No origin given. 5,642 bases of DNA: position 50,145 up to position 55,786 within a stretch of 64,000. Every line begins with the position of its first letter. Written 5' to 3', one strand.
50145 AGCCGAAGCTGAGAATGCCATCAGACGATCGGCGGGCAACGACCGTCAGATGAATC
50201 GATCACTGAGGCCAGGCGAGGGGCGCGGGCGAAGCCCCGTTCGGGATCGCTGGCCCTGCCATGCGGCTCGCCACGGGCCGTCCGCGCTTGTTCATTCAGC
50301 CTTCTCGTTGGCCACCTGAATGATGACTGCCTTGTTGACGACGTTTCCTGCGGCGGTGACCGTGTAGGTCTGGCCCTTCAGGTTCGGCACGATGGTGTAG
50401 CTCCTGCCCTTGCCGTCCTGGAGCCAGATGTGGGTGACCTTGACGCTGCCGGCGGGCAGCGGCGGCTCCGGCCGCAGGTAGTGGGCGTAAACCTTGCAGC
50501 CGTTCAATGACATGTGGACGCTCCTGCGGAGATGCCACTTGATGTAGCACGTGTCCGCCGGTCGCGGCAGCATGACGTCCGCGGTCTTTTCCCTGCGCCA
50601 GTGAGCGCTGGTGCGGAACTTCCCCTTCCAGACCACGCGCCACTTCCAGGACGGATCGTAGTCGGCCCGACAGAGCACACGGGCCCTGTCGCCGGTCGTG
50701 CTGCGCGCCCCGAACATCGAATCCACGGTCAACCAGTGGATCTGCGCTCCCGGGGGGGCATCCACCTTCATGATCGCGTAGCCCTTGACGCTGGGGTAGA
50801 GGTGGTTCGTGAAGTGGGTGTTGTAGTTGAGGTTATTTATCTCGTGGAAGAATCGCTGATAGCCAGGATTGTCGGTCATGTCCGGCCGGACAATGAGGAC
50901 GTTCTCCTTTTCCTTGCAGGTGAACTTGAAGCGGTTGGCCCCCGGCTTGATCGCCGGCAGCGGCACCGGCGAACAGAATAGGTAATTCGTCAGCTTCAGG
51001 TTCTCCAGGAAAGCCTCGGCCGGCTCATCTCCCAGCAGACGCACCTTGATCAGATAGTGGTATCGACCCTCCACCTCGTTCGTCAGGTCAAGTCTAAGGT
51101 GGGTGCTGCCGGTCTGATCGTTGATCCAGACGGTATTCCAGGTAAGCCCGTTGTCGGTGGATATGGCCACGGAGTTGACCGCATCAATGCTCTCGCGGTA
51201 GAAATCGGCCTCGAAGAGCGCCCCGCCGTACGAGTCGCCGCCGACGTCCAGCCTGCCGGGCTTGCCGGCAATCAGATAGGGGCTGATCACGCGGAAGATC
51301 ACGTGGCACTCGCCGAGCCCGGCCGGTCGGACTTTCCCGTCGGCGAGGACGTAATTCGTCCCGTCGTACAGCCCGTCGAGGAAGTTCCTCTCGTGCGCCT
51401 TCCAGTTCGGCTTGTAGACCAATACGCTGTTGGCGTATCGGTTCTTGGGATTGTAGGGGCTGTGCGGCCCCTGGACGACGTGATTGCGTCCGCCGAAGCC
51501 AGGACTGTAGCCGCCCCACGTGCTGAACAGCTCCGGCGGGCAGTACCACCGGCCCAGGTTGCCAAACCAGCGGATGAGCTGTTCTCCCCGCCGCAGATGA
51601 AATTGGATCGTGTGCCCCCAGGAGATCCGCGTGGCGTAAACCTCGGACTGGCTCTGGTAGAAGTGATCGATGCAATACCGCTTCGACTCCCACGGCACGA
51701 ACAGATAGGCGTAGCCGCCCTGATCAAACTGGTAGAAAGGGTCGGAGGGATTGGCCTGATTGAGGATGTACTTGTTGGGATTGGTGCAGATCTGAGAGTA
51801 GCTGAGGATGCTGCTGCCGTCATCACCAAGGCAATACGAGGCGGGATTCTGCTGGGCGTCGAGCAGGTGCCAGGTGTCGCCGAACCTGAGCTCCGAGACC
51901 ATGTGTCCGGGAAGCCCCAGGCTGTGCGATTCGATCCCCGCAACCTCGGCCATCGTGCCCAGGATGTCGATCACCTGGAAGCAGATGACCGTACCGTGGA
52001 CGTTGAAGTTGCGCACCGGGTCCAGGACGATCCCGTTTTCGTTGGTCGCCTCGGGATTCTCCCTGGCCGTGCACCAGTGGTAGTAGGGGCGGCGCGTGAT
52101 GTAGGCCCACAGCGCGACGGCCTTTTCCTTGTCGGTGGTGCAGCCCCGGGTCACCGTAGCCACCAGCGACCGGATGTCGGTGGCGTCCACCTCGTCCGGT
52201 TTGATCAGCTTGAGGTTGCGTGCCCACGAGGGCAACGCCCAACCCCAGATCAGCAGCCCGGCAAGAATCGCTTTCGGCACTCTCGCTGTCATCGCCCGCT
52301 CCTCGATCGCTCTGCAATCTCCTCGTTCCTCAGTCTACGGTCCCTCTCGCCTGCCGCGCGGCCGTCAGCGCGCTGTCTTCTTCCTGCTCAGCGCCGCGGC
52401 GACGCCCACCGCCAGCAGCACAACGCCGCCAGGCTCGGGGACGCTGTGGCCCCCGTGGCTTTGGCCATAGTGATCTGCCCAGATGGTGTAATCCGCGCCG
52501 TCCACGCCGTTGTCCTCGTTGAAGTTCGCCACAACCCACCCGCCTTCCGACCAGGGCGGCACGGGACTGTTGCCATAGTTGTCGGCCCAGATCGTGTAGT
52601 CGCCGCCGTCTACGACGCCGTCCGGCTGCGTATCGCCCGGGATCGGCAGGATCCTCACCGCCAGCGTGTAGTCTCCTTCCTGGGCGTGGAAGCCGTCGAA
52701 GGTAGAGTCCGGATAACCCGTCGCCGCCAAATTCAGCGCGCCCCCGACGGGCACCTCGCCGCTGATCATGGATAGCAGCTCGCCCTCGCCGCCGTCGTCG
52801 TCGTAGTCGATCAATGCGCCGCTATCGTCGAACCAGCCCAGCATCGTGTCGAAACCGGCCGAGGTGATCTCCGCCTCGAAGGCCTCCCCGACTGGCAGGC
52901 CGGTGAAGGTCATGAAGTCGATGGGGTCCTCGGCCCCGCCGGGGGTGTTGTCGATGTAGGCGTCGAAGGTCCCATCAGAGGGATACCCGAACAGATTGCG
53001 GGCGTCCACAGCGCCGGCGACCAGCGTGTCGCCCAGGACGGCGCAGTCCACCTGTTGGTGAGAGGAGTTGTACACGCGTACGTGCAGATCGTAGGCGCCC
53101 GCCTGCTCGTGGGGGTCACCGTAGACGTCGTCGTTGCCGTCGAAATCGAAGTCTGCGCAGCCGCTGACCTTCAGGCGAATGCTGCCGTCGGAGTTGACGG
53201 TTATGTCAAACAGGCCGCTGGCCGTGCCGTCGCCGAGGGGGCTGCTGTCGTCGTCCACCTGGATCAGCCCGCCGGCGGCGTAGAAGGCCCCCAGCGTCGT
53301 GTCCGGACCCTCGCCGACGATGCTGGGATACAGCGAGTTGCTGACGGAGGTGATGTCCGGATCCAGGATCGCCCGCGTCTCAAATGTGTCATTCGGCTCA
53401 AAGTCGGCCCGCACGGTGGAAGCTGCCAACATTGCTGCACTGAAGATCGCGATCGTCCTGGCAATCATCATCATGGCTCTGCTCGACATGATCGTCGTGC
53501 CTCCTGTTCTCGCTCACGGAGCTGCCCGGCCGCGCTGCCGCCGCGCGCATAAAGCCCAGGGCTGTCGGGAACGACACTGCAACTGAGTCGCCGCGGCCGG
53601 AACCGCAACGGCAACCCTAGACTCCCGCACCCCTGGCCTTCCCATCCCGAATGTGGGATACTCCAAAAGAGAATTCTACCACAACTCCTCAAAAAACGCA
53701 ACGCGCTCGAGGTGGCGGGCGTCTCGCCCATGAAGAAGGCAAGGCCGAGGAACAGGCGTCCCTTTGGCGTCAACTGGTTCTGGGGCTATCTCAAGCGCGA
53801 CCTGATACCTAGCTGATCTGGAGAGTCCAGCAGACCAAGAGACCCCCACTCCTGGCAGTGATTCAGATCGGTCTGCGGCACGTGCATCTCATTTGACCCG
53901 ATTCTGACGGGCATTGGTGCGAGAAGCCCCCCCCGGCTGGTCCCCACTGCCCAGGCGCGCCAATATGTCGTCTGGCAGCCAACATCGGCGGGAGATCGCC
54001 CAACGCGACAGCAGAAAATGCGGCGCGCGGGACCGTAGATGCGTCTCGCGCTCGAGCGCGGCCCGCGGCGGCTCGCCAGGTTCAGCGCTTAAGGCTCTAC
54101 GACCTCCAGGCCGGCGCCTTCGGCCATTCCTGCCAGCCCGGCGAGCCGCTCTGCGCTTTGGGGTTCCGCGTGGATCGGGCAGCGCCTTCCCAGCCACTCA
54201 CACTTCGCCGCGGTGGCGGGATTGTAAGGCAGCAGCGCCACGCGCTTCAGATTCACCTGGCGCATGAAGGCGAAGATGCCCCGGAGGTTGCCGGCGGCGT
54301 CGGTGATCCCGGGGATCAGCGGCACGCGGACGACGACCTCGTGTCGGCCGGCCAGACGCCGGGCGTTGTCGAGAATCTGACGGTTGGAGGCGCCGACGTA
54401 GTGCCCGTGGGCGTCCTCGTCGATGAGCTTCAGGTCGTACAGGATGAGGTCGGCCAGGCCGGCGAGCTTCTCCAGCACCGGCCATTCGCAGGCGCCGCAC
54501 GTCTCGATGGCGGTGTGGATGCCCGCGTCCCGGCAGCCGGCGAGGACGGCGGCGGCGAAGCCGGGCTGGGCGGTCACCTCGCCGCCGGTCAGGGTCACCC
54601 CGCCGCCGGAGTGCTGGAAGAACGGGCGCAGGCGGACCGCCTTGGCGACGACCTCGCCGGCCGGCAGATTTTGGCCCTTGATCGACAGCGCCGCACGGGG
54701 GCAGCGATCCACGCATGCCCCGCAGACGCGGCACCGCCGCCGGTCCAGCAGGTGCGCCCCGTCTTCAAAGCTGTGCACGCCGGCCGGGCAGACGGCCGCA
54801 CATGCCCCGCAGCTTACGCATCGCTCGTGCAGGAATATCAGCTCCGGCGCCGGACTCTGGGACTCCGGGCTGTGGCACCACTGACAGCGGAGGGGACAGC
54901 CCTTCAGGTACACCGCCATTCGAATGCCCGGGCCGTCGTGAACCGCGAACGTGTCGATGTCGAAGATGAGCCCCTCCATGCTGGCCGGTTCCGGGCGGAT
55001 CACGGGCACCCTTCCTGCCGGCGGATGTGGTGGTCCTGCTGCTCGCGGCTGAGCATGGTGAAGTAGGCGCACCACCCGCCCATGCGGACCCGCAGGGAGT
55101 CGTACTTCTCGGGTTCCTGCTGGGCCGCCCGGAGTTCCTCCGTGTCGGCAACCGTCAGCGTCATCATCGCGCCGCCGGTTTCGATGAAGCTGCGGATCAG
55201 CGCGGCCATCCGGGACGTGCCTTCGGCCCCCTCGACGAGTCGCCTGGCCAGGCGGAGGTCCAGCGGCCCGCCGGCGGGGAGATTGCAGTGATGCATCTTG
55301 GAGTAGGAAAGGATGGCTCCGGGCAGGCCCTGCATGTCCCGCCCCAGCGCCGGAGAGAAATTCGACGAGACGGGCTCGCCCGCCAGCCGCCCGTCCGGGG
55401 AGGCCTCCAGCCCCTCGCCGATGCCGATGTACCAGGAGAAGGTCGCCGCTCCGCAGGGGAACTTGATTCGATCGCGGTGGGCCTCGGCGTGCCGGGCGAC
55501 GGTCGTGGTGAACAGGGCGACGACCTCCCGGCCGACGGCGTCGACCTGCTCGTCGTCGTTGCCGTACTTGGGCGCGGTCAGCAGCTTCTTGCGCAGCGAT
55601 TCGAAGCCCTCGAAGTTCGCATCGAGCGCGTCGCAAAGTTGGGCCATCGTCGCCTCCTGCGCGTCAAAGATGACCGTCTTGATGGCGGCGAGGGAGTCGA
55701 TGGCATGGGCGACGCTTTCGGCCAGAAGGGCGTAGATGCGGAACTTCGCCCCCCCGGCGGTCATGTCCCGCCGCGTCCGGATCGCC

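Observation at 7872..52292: Three full-length paralogs of an unnamed ~643-668 aa transglutaminase-core + Asp-box protein within 45 kb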

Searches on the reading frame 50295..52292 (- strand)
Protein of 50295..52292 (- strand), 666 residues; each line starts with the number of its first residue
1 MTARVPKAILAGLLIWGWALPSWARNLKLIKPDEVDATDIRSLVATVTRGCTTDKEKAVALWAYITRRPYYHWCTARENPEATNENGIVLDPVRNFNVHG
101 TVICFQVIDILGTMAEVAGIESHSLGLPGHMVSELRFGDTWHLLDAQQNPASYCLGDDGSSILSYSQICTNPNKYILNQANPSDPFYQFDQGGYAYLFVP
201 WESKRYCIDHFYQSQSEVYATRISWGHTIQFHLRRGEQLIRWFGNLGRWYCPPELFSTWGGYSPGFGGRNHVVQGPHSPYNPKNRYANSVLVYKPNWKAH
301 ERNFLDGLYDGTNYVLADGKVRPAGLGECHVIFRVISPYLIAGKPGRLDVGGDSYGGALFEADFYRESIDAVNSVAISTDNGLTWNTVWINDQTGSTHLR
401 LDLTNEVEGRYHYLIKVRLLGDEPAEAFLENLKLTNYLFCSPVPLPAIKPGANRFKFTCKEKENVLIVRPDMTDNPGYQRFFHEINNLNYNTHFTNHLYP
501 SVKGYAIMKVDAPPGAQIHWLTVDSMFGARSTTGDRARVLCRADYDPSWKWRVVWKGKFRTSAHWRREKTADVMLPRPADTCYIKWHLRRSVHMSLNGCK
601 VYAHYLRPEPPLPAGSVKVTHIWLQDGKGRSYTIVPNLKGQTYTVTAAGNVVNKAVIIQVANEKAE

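Call 6: search_protein_families(library=pfam, proteins=[window:50295-52292:-], max_evalue=1)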
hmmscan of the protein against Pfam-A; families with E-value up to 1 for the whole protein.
window:50295-52292:- (666 aa): 1 family
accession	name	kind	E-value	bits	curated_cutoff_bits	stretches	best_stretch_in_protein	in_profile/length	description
PF02012.26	BNR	-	0.055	13.9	27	1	377-386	2-11/12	BNR/Asp-box repeat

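Call 7: search_protein_families(library=ncbifam, proteins=[window:50295-52292:-], max_evalue=1)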
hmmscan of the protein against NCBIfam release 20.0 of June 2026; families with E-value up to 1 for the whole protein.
window:50295-52292:- (666 aa): 1 family
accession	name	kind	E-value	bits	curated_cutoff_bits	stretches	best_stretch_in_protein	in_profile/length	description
NF041618.1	T2SS_M_SYNERG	exception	0.25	11.3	120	1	5-49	16-60/157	type II secretion system protein GspM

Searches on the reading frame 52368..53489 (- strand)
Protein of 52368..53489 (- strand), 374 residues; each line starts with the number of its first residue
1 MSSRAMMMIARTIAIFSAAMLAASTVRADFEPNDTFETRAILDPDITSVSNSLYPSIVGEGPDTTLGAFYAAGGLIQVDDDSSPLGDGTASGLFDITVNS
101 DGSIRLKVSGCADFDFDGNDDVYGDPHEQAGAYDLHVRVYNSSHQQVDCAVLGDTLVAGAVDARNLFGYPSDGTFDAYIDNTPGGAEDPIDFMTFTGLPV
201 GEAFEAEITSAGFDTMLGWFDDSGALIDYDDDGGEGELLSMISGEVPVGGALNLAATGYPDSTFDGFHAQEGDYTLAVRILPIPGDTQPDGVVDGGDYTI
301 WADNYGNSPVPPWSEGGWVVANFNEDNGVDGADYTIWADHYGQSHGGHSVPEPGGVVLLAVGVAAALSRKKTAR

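Call 18: search_protein_families(library=pfam, proteins=[window:52368-53489:-], max_evalue=0.001)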
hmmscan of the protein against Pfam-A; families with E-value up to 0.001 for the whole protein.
window:52368-53489:- (374 aa): 0 families

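Call 44: search_protein_families(library=pfam, proteins=[window:52368-53489:-], max_evalue=0.1)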
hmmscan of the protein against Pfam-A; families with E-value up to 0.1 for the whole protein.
window:52368-53489:- (374 aa): 2 families
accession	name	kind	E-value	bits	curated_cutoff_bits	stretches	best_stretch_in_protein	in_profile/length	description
PF07589.16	PEP-CTERM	-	0.0058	17.1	20.7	1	349-370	1-24/24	PEP-CTERM motif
PF25337.1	C2_N_APX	-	0.079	13.6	27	0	90-138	1-48/110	N-terminal C2 domain of anterior pharynx excess proteins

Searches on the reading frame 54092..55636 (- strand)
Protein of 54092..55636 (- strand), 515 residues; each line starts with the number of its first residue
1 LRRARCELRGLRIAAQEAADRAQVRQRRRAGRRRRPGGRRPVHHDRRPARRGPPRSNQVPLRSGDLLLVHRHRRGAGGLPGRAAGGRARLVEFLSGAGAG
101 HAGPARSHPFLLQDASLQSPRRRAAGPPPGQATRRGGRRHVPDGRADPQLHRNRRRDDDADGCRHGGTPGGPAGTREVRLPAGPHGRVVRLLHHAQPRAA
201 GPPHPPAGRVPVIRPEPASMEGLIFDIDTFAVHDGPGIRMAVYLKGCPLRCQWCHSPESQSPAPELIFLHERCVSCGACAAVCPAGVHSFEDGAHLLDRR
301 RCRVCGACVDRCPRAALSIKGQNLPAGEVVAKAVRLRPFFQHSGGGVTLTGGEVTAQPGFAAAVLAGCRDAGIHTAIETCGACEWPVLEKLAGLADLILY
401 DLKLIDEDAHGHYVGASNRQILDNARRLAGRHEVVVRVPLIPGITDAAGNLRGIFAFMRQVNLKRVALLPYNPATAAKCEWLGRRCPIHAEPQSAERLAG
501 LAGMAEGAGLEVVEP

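Call 18: search_protein_families(library=pfam, proteins=[window:54092-55636:-], max_evalue=0.001)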
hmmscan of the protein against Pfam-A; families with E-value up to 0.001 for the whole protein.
window:54092-55636:- (515 aa): 10 families
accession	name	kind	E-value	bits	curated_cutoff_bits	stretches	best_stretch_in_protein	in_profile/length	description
PF04055.27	Radical_SAM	-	2.4e-13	51.1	29.5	1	300-447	9-157/166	Radical SAM superfamily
PF00037.32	Fer4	-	7.2e-09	35.5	21.1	2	270-286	5-21/24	4Fe-4S binding domain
PF13237.11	Fer4_10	-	1.6e-08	34.8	25.5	1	270-313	6-53/53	4Fe-4S dicluster domain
PF13187.11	Fer4_9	-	5.4e-08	33.2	27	1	272-316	1-51/52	4Fe-4S dicluster domain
PF12838.12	Fer4_7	-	2.3e-06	28.4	27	0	262-287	27-52/52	4Fe-4S dicluster domain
PF13484.11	Fer4_16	-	3.5e-06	28.1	30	0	301-326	1-26/66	4Fe-4S double cluster binding domain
PF13353.11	Fer4_12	-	6.4e-06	26.9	22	1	234-265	2-33/137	4Fe-4S single cluster domain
PF12797.12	Fer4_2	-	3.6e-05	23.9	24.5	1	270-285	7-22/22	4Fe-4S binding domain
PF12837.12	Fer4_6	-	0.00052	20.3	25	1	271-287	7-23/24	4Fe-4S binding domain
PF13459.11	Fer4_15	-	0.00065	20.8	22.4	0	297-314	3-20/66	4Fe-4S single cluster domain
